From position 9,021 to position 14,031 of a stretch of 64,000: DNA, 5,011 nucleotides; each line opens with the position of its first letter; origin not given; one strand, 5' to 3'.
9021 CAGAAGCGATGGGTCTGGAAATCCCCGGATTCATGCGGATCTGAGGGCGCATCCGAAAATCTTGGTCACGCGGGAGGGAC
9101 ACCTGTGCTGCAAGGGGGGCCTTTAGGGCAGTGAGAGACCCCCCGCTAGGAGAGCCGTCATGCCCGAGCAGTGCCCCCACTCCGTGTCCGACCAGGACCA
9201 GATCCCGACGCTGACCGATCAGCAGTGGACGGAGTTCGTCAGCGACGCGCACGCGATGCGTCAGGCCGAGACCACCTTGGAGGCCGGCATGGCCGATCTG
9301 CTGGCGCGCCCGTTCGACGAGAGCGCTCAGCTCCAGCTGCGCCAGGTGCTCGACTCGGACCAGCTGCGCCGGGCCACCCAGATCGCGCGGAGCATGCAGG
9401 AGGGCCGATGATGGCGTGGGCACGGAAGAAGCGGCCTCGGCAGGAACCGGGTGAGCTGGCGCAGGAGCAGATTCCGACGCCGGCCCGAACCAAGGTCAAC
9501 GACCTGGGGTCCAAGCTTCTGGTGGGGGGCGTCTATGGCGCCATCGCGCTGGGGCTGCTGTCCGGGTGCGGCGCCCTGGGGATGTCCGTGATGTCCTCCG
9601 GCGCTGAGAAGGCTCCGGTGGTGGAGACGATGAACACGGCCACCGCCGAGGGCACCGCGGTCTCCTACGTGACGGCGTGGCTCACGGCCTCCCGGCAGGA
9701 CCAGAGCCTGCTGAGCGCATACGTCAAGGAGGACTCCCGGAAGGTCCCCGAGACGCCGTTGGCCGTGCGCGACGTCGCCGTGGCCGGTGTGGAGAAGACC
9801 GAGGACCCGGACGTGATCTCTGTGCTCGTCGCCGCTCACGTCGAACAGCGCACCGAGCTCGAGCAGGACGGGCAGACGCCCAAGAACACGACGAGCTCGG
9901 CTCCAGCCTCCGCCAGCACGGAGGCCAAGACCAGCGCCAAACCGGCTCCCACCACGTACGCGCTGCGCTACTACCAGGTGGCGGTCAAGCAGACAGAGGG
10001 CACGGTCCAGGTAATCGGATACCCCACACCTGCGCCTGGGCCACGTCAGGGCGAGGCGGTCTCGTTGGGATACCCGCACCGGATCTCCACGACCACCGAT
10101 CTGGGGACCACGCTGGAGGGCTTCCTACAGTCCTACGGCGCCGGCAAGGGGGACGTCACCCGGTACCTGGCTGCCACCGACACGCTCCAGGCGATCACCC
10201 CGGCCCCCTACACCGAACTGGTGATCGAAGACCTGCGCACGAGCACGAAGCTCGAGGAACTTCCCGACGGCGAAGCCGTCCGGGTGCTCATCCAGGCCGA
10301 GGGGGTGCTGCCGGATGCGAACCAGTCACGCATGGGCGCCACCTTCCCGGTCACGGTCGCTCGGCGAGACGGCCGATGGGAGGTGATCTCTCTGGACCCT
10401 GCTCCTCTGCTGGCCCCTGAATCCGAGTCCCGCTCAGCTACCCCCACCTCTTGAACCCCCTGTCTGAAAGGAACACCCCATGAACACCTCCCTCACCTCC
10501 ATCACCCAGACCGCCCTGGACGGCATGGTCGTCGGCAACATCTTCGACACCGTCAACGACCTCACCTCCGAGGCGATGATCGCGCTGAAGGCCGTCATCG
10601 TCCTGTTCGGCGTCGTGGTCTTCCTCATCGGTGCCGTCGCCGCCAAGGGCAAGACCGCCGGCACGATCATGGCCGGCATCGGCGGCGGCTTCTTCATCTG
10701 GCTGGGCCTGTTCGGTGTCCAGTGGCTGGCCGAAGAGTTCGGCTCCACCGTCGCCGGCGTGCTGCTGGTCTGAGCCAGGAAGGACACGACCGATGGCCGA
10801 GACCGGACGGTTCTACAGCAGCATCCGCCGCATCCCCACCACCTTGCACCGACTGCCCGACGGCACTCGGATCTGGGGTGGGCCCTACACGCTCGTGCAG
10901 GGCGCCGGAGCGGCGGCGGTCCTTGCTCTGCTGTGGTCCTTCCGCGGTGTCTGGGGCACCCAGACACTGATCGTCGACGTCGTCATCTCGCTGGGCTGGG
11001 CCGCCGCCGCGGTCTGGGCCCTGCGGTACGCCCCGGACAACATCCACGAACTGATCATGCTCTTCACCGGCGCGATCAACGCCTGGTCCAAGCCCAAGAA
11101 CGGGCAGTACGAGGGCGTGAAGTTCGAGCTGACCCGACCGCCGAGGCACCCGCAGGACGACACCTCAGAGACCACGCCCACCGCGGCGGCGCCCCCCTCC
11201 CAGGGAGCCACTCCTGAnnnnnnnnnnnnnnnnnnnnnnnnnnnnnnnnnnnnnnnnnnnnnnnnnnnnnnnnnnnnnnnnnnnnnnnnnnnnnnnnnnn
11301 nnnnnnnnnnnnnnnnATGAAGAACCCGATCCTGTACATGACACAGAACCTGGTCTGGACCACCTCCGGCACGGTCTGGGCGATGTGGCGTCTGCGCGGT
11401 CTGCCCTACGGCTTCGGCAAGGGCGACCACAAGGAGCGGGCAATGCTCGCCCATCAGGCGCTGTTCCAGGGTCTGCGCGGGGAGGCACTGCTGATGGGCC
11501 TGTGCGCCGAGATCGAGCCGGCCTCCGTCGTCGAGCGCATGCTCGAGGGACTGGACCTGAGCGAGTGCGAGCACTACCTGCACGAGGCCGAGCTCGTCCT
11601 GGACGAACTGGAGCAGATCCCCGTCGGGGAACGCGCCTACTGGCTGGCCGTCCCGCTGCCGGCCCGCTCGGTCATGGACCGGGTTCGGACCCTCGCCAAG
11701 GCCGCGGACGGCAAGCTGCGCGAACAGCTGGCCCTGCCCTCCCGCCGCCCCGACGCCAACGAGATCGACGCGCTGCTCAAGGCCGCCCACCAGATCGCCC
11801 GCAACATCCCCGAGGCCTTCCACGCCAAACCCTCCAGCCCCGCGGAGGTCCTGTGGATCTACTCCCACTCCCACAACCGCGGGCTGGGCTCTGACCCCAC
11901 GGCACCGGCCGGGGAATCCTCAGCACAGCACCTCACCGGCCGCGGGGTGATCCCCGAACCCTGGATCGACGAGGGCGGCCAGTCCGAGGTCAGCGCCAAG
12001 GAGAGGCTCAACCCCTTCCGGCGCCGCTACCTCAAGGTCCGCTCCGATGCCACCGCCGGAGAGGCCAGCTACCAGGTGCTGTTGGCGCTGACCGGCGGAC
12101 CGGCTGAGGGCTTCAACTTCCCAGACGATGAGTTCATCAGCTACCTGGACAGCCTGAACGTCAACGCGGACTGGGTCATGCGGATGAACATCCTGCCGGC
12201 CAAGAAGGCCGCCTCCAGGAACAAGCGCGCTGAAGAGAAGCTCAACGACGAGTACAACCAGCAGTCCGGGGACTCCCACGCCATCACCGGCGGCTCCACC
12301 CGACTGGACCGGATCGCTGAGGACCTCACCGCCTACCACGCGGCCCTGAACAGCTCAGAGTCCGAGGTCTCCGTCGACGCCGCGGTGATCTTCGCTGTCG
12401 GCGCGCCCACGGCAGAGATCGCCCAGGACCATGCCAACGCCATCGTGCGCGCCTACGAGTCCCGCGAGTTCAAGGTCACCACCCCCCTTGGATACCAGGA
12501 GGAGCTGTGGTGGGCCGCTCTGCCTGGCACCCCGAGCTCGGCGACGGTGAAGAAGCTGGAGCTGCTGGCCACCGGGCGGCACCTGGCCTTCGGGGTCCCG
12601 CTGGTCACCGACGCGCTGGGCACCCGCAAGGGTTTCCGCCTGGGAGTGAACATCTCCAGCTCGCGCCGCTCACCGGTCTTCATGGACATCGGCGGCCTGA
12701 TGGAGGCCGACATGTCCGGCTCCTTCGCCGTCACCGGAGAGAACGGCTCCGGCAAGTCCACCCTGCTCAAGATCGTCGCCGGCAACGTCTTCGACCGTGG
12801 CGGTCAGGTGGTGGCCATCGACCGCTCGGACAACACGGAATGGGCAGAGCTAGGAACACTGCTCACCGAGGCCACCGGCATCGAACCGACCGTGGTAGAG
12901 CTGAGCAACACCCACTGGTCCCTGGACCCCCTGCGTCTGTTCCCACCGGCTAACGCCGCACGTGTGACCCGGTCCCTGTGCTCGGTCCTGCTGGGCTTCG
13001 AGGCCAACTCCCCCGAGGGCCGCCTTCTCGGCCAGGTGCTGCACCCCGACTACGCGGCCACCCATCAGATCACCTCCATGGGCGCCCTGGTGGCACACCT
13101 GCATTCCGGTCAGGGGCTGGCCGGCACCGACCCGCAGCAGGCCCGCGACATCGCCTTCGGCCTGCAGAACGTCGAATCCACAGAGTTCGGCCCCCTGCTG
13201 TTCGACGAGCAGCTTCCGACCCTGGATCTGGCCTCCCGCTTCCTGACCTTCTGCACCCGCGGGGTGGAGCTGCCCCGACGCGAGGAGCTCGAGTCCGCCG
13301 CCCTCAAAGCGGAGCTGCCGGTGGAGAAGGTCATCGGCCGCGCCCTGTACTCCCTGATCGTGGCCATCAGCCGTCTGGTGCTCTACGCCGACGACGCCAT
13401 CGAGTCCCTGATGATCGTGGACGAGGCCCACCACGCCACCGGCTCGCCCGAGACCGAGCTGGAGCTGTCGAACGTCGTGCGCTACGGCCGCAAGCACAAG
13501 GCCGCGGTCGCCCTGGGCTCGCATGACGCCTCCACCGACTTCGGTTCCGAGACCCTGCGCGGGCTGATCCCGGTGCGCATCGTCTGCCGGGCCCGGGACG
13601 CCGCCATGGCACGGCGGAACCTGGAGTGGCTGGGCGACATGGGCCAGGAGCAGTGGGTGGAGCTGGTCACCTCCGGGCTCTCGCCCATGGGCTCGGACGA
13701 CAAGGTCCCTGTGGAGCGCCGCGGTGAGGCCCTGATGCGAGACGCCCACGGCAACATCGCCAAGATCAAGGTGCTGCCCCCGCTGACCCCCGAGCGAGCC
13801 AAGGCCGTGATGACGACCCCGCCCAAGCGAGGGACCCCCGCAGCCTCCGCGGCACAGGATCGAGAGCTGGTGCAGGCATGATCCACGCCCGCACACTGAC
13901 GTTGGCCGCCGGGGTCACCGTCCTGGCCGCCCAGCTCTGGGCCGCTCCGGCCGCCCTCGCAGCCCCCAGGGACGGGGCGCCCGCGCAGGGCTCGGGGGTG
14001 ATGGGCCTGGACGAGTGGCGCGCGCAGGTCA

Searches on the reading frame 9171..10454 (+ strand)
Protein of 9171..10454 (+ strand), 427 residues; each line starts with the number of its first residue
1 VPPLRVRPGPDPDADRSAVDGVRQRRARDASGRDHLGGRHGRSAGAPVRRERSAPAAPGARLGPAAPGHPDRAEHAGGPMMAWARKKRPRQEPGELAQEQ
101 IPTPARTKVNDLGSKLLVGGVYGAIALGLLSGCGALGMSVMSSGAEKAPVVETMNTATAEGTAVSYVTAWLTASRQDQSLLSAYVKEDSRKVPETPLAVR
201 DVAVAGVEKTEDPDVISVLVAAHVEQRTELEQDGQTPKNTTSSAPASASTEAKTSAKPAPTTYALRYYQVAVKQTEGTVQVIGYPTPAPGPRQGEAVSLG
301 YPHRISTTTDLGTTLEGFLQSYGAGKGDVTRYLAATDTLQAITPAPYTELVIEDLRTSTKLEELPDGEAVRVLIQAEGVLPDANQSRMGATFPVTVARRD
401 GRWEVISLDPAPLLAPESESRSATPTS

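Call 12: search_protein_families(library=pfam, proteins=[window:9171-10454:+])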
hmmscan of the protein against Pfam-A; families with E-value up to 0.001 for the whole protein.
window:9171-10454:+ (427 aa): 1 family
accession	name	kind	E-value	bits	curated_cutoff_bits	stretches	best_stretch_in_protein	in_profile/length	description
PF12642.13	TpcC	-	1.2e-08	35.6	27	1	163-405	2-230/231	Conjugative transposon protein TcpC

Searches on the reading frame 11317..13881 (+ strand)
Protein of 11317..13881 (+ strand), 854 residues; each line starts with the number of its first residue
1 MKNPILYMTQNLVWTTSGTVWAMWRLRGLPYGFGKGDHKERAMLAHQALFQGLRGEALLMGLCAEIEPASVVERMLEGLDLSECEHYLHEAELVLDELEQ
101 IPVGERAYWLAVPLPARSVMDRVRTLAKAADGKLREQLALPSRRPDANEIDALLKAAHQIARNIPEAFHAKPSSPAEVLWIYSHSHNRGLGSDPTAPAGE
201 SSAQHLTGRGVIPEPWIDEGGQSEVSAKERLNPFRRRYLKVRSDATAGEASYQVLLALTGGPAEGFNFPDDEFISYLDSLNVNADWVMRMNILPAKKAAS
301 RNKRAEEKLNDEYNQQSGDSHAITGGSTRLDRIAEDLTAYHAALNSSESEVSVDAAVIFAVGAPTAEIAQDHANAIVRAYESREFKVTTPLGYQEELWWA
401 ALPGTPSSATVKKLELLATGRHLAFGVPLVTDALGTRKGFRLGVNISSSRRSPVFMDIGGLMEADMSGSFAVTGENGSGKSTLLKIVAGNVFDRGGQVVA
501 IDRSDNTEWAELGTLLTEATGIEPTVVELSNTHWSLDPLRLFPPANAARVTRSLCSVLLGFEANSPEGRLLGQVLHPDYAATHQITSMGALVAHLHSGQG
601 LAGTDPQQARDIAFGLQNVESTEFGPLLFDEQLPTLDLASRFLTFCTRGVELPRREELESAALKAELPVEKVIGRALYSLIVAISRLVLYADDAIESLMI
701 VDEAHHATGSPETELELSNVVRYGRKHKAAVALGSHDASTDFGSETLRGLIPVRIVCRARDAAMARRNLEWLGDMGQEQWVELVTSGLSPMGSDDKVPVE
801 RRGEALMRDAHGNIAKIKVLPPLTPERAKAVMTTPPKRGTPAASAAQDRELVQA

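Call 12: search_protein_families(library=pfam, proteins=[window:11317-13881:+])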
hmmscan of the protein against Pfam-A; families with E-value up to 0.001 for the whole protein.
window:11317-13881:+ (854 aa): 4 families
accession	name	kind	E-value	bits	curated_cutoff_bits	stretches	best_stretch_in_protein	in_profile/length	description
PF12846.13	AAA_10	-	3.5e-31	109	27.5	1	468-823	22-355/362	AAA-like domain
PF00005.33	ABC_tran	-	1.6e-05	25.9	25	1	470-500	14-44/137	ABC transporter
PF13401.12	AAA_22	-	2.6e-05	25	27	0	468-524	6-62/130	AAA domain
PF13555.12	AAA_29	-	0.00017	21.7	27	1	462-484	17-39/61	P-loop containing region of AAA domain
